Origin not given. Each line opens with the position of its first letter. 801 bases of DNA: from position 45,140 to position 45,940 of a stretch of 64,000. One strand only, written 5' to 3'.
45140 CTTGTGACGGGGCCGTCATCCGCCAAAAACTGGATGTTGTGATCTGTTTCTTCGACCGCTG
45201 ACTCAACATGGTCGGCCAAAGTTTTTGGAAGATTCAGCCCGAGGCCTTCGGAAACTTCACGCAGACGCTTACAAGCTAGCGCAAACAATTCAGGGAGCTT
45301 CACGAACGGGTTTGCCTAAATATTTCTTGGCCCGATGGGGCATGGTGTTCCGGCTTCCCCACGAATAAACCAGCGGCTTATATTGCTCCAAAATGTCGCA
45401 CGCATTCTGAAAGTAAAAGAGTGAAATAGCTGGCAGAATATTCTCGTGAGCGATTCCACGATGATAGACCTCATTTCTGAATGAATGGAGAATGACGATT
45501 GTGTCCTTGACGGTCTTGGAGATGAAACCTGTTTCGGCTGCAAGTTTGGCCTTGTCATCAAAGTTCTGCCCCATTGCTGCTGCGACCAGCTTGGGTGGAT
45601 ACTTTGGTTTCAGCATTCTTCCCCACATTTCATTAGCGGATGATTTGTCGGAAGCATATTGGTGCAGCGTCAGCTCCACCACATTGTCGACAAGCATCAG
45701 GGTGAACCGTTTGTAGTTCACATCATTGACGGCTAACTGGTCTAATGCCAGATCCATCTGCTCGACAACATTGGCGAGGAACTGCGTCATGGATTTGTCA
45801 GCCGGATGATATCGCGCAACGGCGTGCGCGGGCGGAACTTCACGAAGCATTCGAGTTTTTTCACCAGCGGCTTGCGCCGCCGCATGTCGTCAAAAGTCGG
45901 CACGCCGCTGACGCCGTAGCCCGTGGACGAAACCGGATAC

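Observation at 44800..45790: Low-GC two-gene cassette (HEPN-like RNxxxH protein plus unknown partner) chained onto a sugar epimerase gene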

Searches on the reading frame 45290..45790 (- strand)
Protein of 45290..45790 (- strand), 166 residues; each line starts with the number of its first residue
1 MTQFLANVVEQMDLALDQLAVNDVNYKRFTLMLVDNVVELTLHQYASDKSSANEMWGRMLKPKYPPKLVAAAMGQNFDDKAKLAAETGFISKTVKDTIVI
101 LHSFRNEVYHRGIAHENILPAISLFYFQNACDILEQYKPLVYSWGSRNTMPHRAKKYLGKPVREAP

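Call 4: search_protein_families(library=pfam, proteins=[window:45290-45790:-], max_evalue=1)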
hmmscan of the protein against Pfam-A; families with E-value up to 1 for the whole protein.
window:45290-45790:- (166 aa): 0 families

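Call 5: search_protein_families(library=padloc, proteins=[window:45290-45790:-], max_evalue=1)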
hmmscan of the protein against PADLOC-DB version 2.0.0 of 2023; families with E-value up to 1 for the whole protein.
window:45290-45790:- (166 aa): 0 families

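Call 6: search_protein_families(library=ncbifam, proteins=[window:45290-45790:-], max_evalue=1)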
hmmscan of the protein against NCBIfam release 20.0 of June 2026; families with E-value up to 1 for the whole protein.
window:45290-45790:- (166 aa): 0 families

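Call 7: find_homologous_proteins(query=window:45290-45790:-, max_evalue=0.001)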
Query window:45290-45790:- (166 aa): 24 proteins with E <= 0.001 among 181 candidates.
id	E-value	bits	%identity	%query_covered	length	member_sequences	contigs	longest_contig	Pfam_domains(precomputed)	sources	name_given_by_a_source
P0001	1.8e-94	332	94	96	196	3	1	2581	-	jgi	jgi:hypothetical protein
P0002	1.2e-61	225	65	97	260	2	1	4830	-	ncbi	ncbi:MAG TPA: hypothetical protein VF607_08745, partial [Verrucomicrobiae bacterium]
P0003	1.0e-53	199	57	97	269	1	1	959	-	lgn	-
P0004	8.4e-53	196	59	96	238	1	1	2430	-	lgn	-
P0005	1.2e-52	196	55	96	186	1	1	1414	-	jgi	-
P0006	8.8e-49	183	55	89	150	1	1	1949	-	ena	-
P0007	1.5e-48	183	52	96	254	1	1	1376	-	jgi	jgi:hypothetical protein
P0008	4.5e-47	178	52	96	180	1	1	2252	-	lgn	-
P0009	1.2e-44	170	52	86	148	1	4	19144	-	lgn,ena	-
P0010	1.7e-44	170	53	96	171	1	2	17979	-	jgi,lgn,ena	-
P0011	1.5e-41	160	55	84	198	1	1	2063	-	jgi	jgi:hypothetical protein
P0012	1.2e-38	150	47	95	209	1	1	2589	-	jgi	jgi:hypothetical protein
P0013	6.4e-36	142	55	78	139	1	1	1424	-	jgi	-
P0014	1.7e-35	140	45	96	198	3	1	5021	-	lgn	-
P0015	1.2e-34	137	75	58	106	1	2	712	-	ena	-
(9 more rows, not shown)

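Call 8: search_protein_families(library=phrogs, proteins=[window:45290-45790:-], max_evalue=1)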
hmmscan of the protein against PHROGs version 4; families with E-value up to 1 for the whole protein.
window:45290-45790:- (166 aa): 0 families

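Call 13: find_encoding_contigs(protein=P0001, flank=5000)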
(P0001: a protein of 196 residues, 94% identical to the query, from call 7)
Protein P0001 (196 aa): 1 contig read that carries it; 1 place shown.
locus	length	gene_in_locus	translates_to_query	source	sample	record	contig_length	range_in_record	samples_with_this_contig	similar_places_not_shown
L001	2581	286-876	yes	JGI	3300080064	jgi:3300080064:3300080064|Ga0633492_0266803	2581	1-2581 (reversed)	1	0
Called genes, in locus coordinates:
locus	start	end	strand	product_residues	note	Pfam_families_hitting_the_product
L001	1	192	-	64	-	?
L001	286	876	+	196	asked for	-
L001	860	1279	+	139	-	-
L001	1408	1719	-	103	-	-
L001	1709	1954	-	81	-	-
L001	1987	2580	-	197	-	?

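Call 21: find_related_loci(query=A3, collection=genome_contigs, flank=10000)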
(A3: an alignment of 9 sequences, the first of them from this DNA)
Query A3 (159 aa) in genome_contigs; peptide patterns used: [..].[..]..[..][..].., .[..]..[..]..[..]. (x = any residue, [..] = any of these).
192 stretches matched a pattern; 30 encode a relative of the query (tblastn E <= 1e-3); 30 distinct loci.
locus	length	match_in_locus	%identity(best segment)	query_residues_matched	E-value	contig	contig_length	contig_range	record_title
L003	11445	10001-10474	72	1-159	7e-78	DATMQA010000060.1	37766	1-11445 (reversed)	MAG TPA_asm: Candidatus Binatia bacterium isolate SMAG_U12916 k141_3350498, whole genome shotgun sequence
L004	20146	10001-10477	55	1-159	4e-63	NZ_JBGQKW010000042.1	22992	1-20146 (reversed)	MAG: Sulfuricaulis sp. isolate OBJ2_061818_050_52 k141_102478_length_22992_cov_39.2927, whole genome shotgun sequence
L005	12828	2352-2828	53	1-159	1e-59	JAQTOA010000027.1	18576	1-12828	MAG: Sterolibacterium sp. isolate STA_77 NODE_5678_length_18576_cov_11.609789_Sandtown_A, whole genome shotgun sequence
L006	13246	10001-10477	52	1-159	3e-59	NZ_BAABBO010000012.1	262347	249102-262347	Allohahella marinimesophila strain JCM 17555 sequence12, whole genome shotgun sequence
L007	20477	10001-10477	55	1-159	6e-59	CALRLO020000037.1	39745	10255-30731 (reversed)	MAG: Synechococcus sp. UW140 isolate JJ-D1D10-2-1-mx-bin507 genome assembly, contig: JJ-NR103-41-C339, whole genome shot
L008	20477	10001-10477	52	1-159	1e-58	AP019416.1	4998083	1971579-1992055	Halomonas olivaria TYRC17 DNA, complete genome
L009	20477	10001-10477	52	1-159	3e-58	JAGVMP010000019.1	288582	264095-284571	MAG: Proteobacteria bacterium isolate SW_1 c_000000040338, whole genome shotgun sequence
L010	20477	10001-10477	56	1-159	5e-58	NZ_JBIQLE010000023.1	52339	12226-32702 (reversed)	MAG: Pusillimonas sp. isolate mag.51g NODE_587_length_52339, whole genome shotgun sequence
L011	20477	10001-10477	55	1-159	3e-58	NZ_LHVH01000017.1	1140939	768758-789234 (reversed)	Pseudomonas kilonensis strain DSM 13647 PREFIX_contig_17, whole genome shotgun sequence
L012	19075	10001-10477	52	1-159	7e-58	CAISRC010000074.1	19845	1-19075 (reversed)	MAG: uncultured Chlorobiaceae bacterium isolate VK3_bin-0348 genome assembly, contig: bin-0348:074/144, whole genome sho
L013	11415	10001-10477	50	1-159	9e-57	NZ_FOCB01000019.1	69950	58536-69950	Pseudomonas sp. ok272, whole genome shotgun sequence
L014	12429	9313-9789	56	1-159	3e-56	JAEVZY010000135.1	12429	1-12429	MAG: Proteobacteria bacterium isolate OH_PBB_186 k127_1909773, whole genome shotgun sequence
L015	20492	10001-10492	53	1-159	1e-55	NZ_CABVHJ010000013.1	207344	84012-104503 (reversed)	Pseudomonas fluorescens isolate PS655, whole genome shotgun sequence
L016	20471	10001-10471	52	3-159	6e-54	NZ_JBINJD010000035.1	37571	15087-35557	Alienimonas sp. DA493 scaffold_35_length=37572, whole genome shotgun sequence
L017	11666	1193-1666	50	1-159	2e-50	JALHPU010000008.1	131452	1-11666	MAG: Sulfuritalea sp. isolate bin.273 c_000000000867, whole genome shotgun sequence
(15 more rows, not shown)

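Call 35: search_protein_families(library=pfam, alignment_id=A6, max_evalue=0.00001)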
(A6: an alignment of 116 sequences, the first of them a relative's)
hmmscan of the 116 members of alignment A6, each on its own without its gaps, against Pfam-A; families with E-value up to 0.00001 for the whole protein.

A. member 1, L001:1408-1728:- (106 aa): 0 families

B. families by the number of members that match (of 116 scanned): 70 families (the first 25 are shown)
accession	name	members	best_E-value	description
PF00589.27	Phage_integrase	3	1.4e-19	Phage integrase family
PF00118.29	Cpn60_TCP1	1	4.4e-80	TCP-1/cpn60 chaperonin family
PF00723.27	Glyco_hydro_15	1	1.5e-65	Glycosyl hydrolases family 15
PF24098.1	DUF7380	1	2.2e-52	Domain of unknown function (DUF7380)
PF13708.11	DUF4942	1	6e-38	Domain of unknown function (DUF4942)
PF00145.23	DNA_methylase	1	1.3e-37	C-5 cytosine-specific DNA methylase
PF20290.3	MC4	1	2.1e-36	ABC-three component (ABC-3C) system Middle Component 4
PF14088.11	DUF4268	1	6.1e-35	Domain of unknown function (DUF4268)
PF00005.33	ABC_tran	1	1.2e-34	ABC transporter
PF01699.29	Na_Ca_ex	1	2.3e-33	Sodium/calcium exchanger protein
PF01609.27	DDE_Tnp_1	1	4.1e-32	Transposase DDE domain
PF02678.22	Pirin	1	2.4e-31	Pirin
PF02769.27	AIRS_C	1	1.1e-30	AIR synthase related protein, C-terminal domain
PF13740.12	ACT_6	1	2e-30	ACT domain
PF05726.19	Pirin_C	1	1.4e-29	Pirin C-terminal cupin domain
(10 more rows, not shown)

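Call 44: predict_structure(alignment_id=A7)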
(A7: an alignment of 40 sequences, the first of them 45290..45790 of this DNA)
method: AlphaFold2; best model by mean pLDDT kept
length: 166 residues; sequences in the alignment: 40
mean_pLDDT: 87.8   pTM: 0.84
mean pLDDT of the five models: 87.8, 87.4, 86.9, 86.5, 86.3
residues with pLDDT >= 90: 99; 70-90: 55; 50-70: 11; < 50: 1
segments of 3 or more residues with pLDDT < 50: none
pLDDT, mean of each block of 10 residues (from residue 1): 86 94 89 96 94 78 87 95 96 96 90 79 95 90 75 85 58
secondary structure, 60 per line:
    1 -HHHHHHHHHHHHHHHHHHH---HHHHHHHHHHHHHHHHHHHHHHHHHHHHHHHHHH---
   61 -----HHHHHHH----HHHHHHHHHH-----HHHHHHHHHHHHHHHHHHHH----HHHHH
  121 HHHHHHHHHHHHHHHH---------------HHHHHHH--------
elements in order: H2-20 H24-57 H66-72 H77-86 H92-111 H116-136 H152-158

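Call 46: fold_search(model_id=the predicted structure, library=pdb)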
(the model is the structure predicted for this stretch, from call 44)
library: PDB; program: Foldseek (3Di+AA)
matches with E <= 10: 153; with E <= 0.001: 0
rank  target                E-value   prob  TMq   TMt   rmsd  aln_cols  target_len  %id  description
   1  6m6w_G                3.7e-02  1.00  0.52  0.64   5.0       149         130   11  Crystal structure the toxin-antitoxin MntA-HpeT mutant-Y104A (released 2020-09-30)
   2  7bxo_F                4.2e-02  1.00  0.56  0.69   4.6       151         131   12  Crystal structure of the toxin-antitoxin with AMP-PNP (released 2020-09-30)
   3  6m6u_H                4.5e-02  1.00  0.50  0.61   4.2       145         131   11  Crystal structure the toxin-antitoxin MntA-HpeT mutant-D39ED41E (released 2020-09-30)
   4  6m6w_B                4.7e-02  1.00  0.52  0.63   4.9       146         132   11  Crystal structure the toxin-antitoxin MntA-HpeT mutant-Y104A (released 2020-09-30)
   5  7bxo_D                5.2e-02  1.00  0.50  0.61   5.1       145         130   12  Crystal structure of the toxin-antitoxin with AMP-PNP (released 2020-09-30)
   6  6m6u_D                6.0e-02  1.00  0.48  0.59   5.1       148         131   11  Crystal structure the toxin-antitoxin MntA-HpeT mutant-D39ED41E (released 2020-09-30)
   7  6m6u_G                7.3e-02  1.00  0.53  0.65   4.9       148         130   11  Crystal structure the toxin-antitoxin MntA-HpeT mutant-D39ED41E (released 2020-09-30)
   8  5yep_C                7.6e-02  1.00  0.47  0.57   5.2       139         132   12  Crystal structure of SO_3166-SO_3165 from Shewanella oneidensis (released 2018-03-28)
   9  6m6u_I                8.4e-02  1.00  0.48  0.60   5.4       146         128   12  Crystal structure the toxin-antitoxin MntA-HpeT mutant-D39ED41E (released 2020-09-30)
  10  7bxo_H                1.2e-01  1.00  0.48  0.60   5.6       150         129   12  Crystal structure of the toxin-antitoxin with AMP-PNP (released 2020-09-30)
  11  6m6w_H                1.4e-01  0.99  0.48  0.58   4.7       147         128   12  Crystal structure the toxin-antitoxin MntA-HpeT mutant-Y104A (released 2020-09-30)
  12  5yep_B                1.4e-01  0.99  0.47  0.57   5.8       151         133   11  Crystal structure of SO_3166-SO_3165 from Shewanella oneidensis (released 2018-03-28)
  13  7bxo_G                1.7e-01  1.00  0.51  0.62   4.2       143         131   10  Crystal structure of the toxin-antitoxin with AMP-PNP (released 2020-09-30)
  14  8xdj_C                2.5e-01  0.96  0.44  0.51   5.6       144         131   12  Crystal structure of AMPylated HEPN toxin (released 2024-12-18)
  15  6m6w_D                2.8e-01  0.98  0.49  0.60   5.8       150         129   12  Crystal structure the toxin-antitoxin MntA-HpeT mutant-Y104A (released 2020-09-30)
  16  1wwp_A                2.8e-01  0.97  0.43  0.56   5.3       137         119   12  Crystal structure of ttk003001694 from Thermus Thermophilus HB8 (released 2005-07-12)
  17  1ylm_A                3.0e-01  0.75  0.35  0.40   8.2       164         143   11  Structure of Cytosolic Protein of Unknown Function YutE from Bacillus subtilis (released 2005-03-01)
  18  8yuf_A                3.1e-01  0.94  0.44  0.51   5.5       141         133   11  Crystal structure of HEPN (Q64A) toxin (released 2025-04-02)
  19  8xdj_A                3.5e-01  0.94  0.44  0.52   5.6       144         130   12  Crystal structure of AMPylated HEPN toxin (released 2024-12-18)
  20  1wty_B                3.8e-01  0.99  0.48  0.66   4.8       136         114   13  Crystal structure of a probable nucleotidyl transferase protein from thermus thermophilus HB8 (released 2004-12-07)
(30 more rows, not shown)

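Call 91: search_solved_structures(query=A3, max_evalue=10, show_alignments=5)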
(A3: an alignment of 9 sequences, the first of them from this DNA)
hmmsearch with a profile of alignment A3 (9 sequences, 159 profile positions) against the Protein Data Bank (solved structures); distinct sequences matched with E-value up to 10: 0.

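Call 92: search_protein_families(library=padloc, alignment_id=A6, max_evalue=1e-8)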
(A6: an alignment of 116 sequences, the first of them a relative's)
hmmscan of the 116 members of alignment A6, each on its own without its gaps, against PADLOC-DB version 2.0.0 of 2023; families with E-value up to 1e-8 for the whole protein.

A. member 1, L001:1408-1728:- (106 aa): 0 families

B. families by the number of members that match (of 116 scanned): 106 families (the first 25 are shown)
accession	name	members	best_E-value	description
PDLC04135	mad3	2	1.7e-28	mads_3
PDLC05012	PDC-S39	1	6.6e-252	-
PDLC03862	LmuB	1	5e-197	-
PDLC04913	PDC-S11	1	3.3e-171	-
PDLC04162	HEC-08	1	5.6e-129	-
PDLC05011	PDC-S39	1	1.2e-110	-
PDLC03866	LmuB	1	8.5e-75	-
PDLC04909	PDC-S11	1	1.1e-62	-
PDLC04910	PDC-S11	1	1.7e-59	-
PDLC01688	DUF3644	1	7.6e-56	DUF3644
PDLC03863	LmuB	1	8.3e-56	-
PDLC04915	PDC-S11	1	9.7e-53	-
PDLC03859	LmuB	1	5.5e-52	-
PDLC03869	LmuC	1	1.5e-44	-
PDLC04914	PDC-S11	1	1.8e-40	-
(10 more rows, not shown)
